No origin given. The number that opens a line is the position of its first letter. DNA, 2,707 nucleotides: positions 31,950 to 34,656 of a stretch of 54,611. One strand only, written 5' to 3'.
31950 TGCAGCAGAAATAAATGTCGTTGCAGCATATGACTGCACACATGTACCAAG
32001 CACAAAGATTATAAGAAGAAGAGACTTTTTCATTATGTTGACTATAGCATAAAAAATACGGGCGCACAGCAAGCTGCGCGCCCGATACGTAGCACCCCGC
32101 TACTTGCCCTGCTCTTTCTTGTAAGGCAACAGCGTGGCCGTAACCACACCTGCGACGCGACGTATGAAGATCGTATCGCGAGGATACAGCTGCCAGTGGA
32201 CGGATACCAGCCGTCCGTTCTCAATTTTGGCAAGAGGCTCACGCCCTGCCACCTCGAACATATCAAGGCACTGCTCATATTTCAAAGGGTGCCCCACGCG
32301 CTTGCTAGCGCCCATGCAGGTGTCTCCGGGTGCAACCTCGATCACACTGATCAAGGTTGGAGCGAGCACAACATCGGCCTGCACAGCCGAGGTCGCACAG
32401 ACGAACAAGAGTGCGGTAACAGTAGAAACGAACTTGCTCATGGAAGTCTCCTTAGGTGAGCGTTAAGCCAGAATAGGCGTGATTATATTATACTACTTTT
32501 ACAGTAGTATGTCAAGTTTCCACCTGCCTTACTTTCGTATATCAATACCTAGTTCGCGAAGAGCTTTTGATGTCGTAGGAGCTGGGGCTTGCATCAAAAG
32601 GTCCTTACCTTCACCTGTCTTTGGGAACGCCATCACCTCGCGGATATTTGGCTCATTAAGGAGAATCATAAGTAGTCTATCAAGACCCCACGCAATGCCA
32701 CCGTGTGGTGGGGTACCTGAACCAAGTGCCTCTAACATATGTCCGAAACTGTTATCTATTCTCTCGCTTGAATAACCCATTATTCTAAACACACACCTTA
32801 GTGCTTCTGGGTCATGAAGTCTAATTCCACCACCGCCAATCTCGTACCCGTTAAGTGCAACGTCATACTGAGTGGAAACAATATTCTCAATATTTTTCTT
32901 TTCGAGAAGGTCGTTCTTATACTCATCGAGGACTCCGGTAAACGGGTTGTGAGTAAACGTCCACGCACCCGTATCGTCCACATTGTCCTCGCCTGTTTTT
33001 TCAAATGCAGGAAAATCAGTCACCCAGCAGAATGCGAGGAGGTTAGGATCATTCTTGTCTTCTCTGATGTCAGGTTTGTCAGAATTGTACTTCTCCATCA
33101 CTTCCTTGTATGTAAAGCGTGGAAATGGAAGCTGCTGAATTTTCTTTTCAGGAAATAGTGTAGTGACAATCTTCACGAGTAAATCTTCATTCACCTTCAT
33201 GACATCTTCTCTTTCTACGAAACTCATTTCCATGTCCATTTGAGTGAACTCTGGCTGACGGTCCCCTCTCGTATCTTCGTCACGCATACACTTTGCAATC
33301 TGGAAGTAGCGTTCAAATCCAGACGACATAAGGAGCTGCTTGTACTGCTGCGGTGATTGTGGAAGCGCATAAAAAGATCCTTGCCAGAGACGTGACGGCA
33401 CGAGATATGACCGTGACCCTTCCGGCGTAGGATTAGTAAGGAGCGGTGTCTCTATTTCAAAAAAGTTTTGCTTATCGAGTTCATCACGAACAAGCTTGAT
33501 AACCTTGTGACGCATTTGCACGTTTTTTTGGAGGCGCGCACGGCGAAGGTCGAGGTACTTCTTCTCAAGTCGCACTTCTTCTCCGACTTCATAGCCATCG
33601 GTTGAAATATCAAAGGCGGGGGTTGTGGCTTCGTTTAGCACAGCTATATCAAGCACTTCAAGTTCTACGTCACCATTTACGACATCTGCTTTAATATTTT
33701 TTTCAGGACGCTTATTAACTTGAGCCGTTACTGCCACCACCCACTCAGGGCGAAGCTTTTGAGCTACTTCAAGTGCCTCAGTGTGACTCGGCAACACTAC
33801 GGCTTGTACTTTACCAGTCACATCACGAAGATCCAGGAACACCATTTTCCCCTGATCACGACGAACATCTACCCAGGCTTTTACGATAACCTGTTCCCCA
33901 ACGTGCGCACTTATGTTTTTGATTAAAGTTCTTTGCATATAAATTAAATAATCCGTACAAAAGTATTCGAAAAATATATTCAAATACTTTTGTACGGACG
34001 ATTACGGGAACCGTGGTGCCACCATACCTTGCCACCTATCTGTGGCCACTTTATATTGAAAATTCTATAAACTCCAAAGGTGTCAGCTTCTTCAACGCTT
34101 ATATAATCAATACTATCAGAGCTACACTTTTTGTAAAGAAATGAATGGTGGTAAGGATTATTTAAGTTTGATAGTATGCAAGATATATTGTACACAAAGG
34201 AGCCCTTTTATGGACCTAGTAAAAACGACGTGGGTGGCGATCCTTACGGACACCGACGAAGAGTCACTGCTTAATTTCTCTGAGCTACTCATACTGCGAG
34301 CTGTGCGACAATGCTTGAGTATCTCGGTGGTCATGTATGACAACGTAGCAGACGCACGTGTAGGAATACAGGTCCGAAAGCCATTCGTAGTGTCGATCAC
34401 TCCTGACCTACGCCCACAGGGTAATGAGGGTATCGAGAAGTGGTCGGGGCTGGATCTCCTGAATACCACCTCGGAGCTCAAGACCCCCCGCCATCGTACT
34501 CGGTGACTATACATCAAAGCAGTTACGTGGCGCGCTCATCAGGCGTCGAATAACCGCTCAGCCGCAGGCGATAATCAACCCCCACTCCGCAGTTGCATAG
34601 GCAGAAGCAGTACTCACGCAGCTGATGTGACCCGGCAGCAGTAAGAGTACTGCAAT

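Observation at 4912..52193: Ten GC-rich, Shine-Dalgarno-bearing cassettes (mostly ORFans) embedded in a low-GC, SD-poor housekeeping backbone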

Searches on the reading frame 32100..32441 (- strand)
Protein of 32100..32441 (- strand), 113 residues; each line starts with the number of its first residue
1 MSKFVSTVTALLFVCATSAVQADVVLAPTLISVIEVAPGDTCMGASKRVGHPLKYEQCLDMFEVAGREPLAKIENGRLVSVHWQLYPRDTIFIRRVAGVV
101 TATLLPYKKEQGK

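Call 6: search_protein_families(library=pfam, proteins=[window:32100-32441:-], max_evalue=0.1)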
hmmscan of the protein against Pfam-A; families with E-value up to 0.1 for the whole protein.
window:32100-32441:- (113 aa): 0 families

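Call 10: find_encoding_contigs(protein=window:32100-32441:-, flank=10000, max_places=10)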
Protein window:32100-32441:- (113 aa): no gene with exactly this product is on record in the collection.

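Call 18: search_protein_families(library=ncbifam, proteins=[window:32100-32441:-], max_evalue=0.1)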
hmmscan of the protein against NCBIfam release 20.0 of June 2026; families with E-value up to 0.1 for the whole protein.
window:32100-32441:- (113 aa): 0 families

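Call 19: search_protein_families(library=phrogs, proteins=[window:32100-32441:-], max_evalue=0.1)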
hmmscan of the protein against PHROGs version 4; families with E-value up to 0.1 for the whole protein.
window:32100-32441:- (113 aa): 0 families

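Call 49: search_protein_families(library=padloc, proteins=[window:32100-32441:-], max_evalue=0.1)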
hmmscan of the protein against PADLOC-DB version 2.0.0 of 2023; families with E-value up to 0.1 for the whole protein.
window:32100-32441:- (113 aa): 0 families

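Call 65: find_homologous_proteins(query=window:32100-32441:-, max_evalue=0.01)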
Query window:32100-32441:- (113 aa): 2 proteins with E <= 0.01 among 14 candidates.
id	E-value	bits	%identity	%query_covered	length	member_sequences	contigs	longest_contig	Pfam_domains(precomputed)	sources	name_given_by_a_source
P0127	4.3e-62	225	96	97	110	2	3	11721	-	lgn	-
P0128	4.5e-56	205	85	100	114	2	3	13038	-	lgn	-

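Call 66: find_encoding_contigs(protein=P0128, flank=10000, max_places=4)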
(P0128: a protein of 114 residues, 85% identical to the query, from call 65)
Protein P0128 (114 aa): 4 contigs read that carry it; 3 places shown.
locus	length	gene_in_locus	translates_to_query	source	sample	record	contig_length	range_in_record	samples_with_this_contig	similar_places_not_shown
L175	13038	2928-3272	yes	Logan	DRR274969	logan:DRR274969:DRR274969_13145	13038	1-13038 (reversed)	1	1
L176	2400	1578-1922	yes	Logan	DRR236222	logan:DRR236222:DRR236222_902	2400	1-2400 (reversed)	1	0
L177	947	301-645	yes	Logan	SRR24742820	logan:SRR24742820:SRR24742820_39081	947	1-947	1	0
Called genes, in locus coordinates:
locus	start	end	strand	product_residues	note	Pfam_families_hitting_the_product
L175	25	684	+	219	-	PF00579:tRNA-synt_1b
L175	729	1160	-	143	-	-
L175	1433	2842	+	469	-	PF01336:tRNA_anti-codon, PF00152:tRNA-synt_2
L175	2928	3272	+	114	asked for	-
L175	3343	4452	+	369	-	PF00704:Glyco_hydro_18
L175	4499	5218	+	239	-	PF02616:SMC_ScpA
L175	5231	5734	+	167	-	PF04079:SMC_ScpB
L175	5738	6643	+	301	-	PF00768:Peptidase_S11, PF13354:Beta-lactamase2 (weak)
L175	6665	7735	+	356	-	PF00953:Glycos_transf_4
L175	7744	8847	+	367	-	PF01098:FTSW_RODA_SPOVE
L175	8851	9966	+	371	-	PF03033:Glyco_transf_28, PF13579:Glyco_trans_4_4 (weak), PF04101:Glyco_tran_28_C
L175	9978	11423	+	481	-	PF00749:tRNA-synt_1c, PF19269:Anticodon_2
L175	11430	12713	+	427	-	PF01551:Peptidase_M23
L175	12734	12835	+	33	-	-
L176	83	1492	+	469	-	PF01336:tRNA_anti-codon, PF00152:tRNA-synt_2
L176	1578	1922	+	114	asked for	-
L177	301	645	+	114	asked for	-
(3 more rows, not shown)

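Call 67: find_encoding_contigs(protein=P0127, flank=10000, max_places=4)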
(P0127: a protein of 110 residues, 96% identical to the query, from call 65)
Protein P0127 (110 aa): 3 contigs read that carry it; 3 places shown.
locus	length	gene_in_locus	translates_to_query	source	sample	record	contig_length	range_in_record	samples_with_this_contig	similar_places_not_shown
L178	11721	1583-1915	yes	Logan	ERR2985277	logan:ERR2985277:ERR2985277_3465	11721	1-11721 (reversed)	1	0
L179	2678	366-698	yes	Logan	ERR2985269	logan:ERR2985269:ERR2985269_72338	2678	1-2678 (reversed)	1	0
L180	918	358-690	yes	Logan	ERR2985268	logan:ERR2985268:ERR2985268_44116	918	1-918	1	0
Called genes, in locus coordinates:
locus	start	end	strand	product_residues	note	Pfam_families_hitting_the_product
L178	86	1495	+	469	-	PF01336:tRNA_anti-codon, PF00152:tRNA-synt_2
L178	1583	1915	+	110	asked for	-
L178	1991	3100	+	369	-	PF00704:Glyco_hydro_18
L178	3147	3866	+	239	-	PF02616:SMC_ScpA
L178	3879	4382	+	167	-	PF04079:SMC_ScpB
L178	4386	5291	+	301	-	PF00768:Peptidase_S11, PF13354:Beta-lactamase2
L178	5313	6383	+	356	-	PF00953:Glycos_transf_4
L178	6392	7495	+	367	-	PF01098:FTSW_RODA_SPOVE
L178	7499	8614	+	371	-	PF03033:Glyco_transf_28, PF13579:Glyco_trans_4_4 (weak), PF04101:Glyco_tran_28_C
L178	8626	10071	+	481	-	PF00749:tRNA-synt_1c, PF19269:Anticodon_2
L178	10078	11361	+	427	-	PF01551:Peptidase_M23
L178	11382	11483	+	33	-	-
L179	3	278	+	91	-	?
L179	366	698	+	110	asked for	-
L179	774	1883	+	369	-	PF00704:Glyco_hydro_18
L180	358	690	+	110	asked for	-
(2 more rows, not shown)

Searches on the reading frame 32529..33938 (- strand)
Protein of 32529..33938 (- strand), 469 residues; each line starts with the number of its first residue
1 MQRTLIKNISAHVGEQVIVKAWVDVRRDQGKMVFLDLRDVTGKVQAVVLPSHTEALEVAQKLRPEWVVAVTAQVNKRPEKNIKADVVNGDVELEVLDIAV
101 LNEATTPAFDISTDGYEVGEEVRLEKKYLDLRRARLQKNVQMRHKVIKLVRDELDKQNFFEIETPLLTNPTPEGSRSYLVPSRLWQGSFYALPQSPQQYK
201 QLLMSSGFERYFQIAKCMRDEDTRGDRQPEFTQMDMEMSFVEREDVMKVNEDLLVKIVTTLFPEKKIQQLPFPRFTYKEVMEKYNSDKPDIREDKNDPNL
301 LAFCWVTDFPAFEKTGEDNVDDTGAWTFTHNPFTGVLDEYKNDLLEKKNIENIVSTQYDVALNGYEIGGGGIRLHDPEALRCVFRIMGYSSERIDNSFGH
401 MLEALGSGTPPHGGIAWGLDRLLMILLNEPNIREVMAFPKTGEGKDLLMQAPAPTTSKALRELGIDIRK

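Call 11: find_related_loci(query=window:32529-33938:-, collection=genome_contigs, flank=10000)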
Query window:32529-33938:- (469 aa) in genome_contigs; peptide patterns used: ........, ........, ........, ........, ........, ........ (x = any residue, [..] = any of these).
317 stretches matched a pattern; 189 encode a relative of the query (tblastn E <= 1e-3); the best 80 are kept; 80 distinct loci.
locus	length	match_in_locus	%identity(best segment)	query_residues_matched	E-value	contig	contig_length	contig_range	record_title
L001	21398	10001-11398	90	3-468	0e+0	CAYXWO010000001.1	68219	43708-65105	MAG TPA_asm: uncultured Candidatus Saccharibacteria bacterium isolate SRP286056_co2_66 genome assembly, contig: NODE_395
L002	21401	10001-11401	90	3-469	0e+0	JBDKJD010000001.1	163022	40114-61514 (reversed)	MAG: Candidatus Parcubacteria bacterium isolate guil_2019_sw_WHONDRS-S19S_0049_A_bin.3 scaffold_0000005, whole genome sh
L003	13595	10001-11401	86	3-469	0e+0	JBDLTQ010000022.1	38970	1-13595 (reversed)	MAG: Candidatus Parcubacteria bacterium isolate lewisrun_2019_sw_WHONDRS-S19S_0014_B_bin.23 scaffold_1003057, whole geno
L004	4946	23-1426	84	1-468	0e+0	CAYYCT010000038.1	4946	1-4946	MAG TPA_asm: uncultured Candidatus Saccharibacteria bacterium isolate SRP278252_co2_838 genome assembly, contig: NODE_37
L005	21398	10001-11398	85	3-468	0e+0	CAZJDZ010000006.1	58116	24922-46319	MAG TPA_asm: uncultured Candidatus Saccharibacteria bacterium isolate SRP296810_co1_219 genome assembly, contig: NODE_42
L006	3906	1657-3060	84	1-468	0e+0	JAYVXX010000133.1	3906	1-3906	MAG: Candidatus Paceibacterota bacterium isolate GL85_DN_metabinner_41_sub GL85_DN_metabinner_41_sub_132, whole genome s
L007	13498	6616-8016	85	3-469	0e+0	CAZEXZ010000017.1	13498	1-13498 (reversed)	MAG TPA_asm: uncultured Candidatus Saccharibacteria bacterium isolate SRP170004_co1_567 genome assembly, contig: NODE_72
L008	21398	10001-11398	85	3-468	0e+0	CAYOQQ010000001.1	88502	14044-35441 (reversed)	MAG TPA_asm: uncultured Candidatus Saccharibacteria bacterium isolate SRP278252_co2_198 genome assembly, contig: NODE_35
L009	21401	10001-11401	84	3-469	0e+0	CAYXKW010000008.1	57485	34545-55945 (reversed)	MAG TPA_asm: uncultured Candidatus Saccharibacteria bacterium isolate SRP286056_co3_512 genome assembly, contig: NODE_25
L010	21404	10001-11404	82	1-468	0e+0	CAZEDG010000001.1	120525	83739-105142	MAG TPA_asm: uncultured Candidatus Saccharibacteria bacterium isolate SRP278252_co2_772 genome assembly, contig: NODE_19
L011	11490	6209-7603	83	3-467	0e+0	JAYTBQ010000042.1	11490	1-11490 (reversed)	MAG: Candidatus Paceibacterota bacterium isolate GFS_14379 GFS_14379_41, whole genome shotgun sequence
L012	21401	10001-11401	83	3-469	0e+0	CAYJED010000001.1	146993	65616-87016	MAG TPA_asm: uncultured Candidatus Saccharibacteria bacterium isolate ERP123247_co1_147 genome assembly, contig: NODE_46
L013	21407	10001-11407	82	1-469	0e+0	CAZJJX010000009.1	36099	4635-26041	MAG TPA_asm: uncultured Candidatus Saccharibacteria bacterium isolate SRP278252_co2_95 genome assembly, contig: NODE_226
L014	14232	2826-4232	80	1-469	0e+0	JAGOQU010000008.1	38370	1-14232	MAG: Candidatus Paceibacterota bacterium isolate Gw_Eff_bin_22 Gw_Eff_1830_length_38370_cov_10.111811, whole genome shot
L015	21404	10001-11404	80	1-468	0e+0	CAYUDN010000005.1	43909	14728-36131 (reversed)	MAG TPA_asm: uncultured Candidatus Saccharibacteria bacterium isolate SRP278252_co1_764 genome assembly, contig: NODE_11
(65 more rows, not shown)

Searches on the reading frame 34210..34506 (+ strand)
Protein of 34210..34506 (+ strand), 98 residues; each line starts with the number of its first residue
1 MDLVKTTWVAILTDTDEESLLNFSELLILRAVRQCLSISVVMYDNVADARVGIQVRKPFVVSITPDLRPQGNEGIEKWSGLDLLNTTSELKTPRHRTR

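Call 18: search_protein_families(library=ncbifam, proteins=[window:34210-34506:+], max_evalue=0.1)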
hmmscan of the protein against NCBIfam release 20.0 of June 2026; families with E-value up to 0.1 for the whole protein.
window:34210-34506:+ (98 aa): 0 families

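Call 19: search_protein_families(library=phrogs, proteins=[window:34210-34506:+], max_evalue=0.1)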
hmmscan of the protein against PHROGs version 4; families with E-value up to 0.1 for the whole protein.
window:34210-34506:+ (98 aa): 0 families

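Call 49: search_protein_families(library=padloc, proteins=[window:34210-34506:+], max_evalue=0.1)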
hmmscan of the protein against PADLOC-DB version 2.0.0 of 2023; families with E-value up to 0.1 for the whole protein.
window:34210-34506:+ (98 aa): 0 families

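Call 50: search_protein_families(library=pfam, proteins=[window:34210-34506:+], max_evalue=0.01)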
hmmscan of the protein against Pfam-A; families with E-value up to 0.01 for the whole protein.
window:34210-34506:+ (98 aa): 0 families
